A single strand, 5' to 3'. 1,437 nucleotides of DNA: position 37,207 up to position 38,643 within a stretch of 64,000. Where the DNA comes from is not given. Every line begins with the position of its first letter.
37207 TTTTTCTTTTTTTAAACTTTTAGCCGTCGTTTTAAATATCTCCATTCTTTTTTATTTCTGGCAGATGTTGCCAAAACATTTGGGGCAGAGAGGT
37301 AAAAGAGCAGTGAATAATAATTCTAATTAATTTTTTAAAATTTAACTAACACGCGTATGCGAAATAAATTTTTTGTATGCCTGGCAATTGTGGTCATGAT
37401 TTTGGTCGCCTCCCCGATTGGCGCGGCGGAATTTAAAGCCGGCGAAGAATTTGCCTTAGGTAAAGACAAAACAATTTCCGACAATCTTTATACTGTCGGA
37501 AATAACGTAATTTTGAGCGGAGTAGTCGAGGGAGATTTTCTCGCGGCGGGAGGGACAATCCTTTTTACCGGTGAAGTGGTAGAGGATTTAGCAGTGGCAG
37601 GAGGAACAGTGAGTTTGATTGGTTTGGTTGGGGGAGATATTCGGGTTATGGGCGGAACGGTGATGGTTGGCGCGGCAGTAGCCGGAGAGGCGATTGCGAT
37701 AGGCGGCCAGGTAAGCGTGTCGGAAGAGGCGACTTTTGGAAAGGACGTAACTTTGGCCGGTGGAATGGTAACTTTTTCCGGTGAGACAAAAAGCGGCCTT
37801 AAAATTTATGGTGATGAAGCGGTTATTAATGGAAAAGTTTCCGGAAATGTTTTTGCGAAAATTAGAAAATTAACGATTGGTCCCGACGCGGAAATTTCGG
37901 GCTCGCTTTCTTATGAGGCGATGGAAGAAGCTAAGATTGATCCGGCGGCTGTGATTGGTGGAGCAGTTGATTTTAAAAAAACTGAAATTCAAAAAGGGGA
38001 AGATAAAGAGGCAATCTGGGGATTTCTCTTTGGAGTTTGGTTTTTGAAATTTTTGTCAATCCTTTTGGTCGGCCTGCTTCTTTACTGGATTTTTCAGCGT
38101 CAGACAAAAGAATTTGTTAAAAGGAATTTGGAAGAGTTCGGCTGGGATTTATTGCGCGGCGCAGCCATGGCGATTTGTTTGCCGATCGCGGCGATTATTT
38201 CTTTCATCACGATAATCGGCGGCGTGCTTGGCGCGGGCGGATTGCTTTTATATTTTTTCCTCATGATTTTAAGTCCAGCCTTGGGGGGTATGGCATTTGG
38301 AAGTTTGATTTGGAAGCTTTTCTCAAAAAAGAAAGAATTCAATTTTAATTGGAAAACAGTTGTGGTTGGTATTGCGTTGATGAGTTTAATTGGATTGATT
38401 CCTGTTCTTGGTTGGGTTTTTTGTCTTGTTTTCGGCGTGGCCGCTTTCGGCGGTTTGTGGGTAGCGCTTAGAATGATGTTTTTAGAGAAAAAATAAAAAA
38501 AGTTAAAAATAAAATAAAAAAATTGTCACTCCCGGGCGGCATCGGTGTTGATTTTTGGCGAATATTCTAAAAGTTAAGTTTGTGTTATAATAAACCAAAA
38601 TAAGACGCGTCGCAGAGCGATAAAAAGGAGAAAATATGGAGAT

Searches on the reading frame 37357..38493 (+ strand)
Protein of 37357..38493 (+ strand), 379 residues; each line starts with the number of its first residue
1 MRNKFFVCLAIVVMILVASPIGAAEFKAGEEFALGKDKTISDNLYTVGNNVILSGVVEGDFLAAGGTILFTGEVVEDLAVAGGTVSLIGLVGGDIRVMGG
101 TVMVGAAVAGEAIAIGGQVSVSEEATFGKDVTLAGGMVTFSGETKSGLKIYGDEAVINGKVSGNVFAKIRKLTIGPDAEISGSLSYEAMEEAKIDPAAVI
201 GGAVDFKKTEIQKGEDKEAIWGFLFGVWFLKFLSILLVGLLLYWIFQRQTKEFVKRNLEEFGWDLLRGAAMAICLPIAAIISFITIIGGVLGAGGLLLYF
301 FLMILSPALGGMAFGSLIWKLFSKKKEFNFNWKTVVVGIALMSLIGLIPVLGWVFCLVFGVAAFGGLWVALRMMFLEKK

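Call 25: search_protein_families(library=pfam, proteins=[window:37357-38493:+], max_evalue=1)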
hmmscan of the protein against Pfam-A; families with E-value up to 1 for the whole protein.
window:37357-38493:+ (379 aa): 1 family
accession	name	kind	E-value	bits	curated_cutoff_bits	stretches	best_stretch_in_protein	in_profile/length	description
PF04519.19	Bactofilin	-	0.0011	19.6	27.9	1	138-202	35-95/98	Polymer-forming cytoskeletal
